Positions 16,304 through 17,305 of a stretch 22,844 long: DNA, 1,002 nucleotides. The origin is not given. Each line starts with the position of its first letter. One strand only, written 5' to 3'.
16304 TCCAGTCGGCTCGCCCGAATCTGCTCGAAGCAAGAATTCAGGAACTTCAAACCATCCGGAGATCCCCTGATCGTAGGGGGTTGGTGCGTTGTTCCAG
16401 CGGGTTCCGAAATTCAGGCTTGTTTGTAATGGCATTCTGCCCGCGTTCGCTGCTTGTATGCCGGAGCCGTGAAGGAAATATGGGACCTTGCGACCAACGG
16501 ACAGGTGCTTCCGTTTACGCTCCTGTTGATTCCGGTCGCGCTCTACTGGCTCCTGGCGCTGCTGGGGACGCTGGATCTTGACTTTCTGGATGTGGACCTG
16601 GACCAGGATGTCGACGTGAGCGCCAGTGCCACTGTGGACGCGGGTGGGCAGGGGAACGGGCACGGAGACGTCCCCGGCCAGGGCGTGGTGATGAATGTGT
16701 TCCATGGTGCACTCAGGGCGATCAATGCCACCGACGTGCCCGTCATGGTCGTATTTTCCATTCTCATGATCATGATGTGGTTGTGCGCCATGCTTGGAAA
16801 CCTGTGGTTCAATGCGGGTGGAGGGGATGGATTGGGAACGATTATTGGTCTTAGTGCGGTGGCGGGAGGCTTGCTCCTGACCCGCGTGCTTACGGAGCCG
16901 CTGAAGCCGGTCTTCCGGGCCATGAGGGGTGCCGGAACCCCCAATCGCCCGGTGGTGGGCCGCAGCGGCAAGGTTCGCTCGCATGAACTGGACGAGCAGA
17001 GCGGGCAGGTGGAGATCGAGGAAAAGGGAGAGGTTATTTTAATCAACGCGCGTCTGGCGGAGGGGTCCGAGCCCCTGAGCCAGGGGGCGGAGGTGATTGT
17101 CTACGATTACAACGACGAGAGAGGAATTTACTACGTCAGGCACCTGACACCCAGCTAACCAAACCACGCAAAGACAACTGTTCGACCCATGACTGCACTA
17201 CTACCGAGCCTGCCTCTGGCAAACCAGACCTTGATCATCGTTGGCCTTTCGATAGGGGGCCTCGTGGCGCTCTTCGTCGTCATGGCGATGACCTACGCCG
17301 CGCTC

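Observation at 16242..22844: Three-gene co-directional module: NfeD/YqiJ-like OB-fold membrane protein, YqiK-type flotillin, then a giant unknown protein. Candidate uncharacterized flotillin-associated system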

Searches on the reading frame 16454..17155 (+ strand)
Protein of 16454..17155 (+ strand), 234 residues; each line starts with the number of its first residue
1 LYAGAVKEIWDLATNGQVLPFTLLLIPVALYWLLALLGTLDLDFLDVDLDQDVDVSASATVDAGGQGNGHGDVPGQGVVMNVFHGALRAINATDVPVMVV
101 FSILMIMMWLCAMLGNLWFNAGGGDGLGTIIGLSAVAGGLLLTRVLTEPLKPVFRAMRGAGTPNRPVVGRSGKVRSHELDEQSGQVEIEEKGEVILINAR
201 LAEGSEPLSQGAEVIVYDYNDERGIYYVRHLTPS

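Call 8: search_protein_families(library=pfam, proteins=[window:16454-17155:+], max_evalue=0.1)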
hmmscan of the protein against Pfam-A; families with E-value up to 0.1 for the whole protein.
window:16454-17155:+ (234 aa): 1 family
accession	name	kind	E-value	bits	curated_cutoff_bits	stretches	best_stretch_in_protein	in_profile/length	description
PF04246.17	RseC_MucC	-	0.092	13.1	24.4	0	97-151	67-119/130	Positive regulator of sigma(E), RseC/MucC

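Call 9: search_protein_families(library=ncbifam, proteins=[window:16454-17155:+], max_evalue=0.1)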
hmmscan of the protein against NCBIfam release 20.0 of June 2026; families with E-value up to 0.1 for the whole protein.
window:16454-17155:+ (234 aa): 1 family
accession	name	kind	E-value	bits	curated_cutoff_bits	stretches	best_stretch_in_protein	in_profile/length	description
NF007555.1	PRK10175.1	equivalog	0.031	14.5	123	1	65-107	26-66/75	YceK/YidQ family lipoprotein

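Call 10: search_protein_families(library=padloc, proteins=[window:16454-17155:+], max_evalue=0.1)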
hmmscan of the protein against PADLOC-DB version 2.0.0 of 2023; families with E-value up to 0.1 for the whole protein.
window:16454-17155:+ (234 aa): 0 families
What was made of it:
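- On Known anti-phage defence systems (PADLOC): The other two proteins have none (call 10).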

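Call 43: search_protein_families(library=pfam, alignment_id=A3, max_evalue=0.01)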
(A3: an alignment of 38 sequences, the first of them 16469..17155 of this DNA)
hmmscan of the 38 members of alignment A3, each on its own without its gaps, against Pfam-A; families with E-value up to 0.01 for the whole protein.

A. member 1, window:16469-17155:+ (229 aa): 0 families

B. families by the number of members that match (of 38 scanned): 2 families
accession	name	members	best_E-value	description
PF21001.2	YqiJ_N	14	3.6e-08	Inner membrane protein YqiJ, N-terminal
PF05569.17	Peptidase_M56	1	0.0089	BlaR1 peptidase M56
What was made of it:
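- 16469..17158 (+): YqiJ/NfeD-like (BacC-like) inner-membrane protein, 229 aa: three TM segments, an acidic D-rich loop and a C-terminal OB-like domain. 14 of 38 family members hit Pfam YqiJ_N, although the window protein itself is below threshold (call 43).
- On YqiJ/NfeD1b-type membrane protein (DUF1449 / YqiJ_N): 14 of 38 family members hit PF21001 (call 43).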

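Call 46: search_solved_structures(query=A3, max_evalue=1)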
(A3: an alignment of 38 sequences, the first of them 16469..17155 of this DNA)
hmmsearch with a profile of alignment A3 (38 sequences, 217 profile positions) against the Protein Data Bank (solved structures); distinct sequences matched with E-value up to 1: 1.
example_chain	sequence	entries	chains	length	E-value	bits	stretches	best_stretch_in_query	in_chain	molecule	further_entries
2k14_A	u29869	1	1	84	0.33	13.4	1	146-202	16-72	YuaF protein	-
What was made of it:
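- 16469..17158 (+): The only PDB hit of the profile is the YuaF OB domain 2k14, E 0.33 (call 46).
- On YqiJ/NfeD1b-type membrane protein (DUF1449 / YqiJ_N): The only PDB hit of profile A3 is the YuaF OB domain 2k14, at the right position (146-202), but with E 0.33 (call 46).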
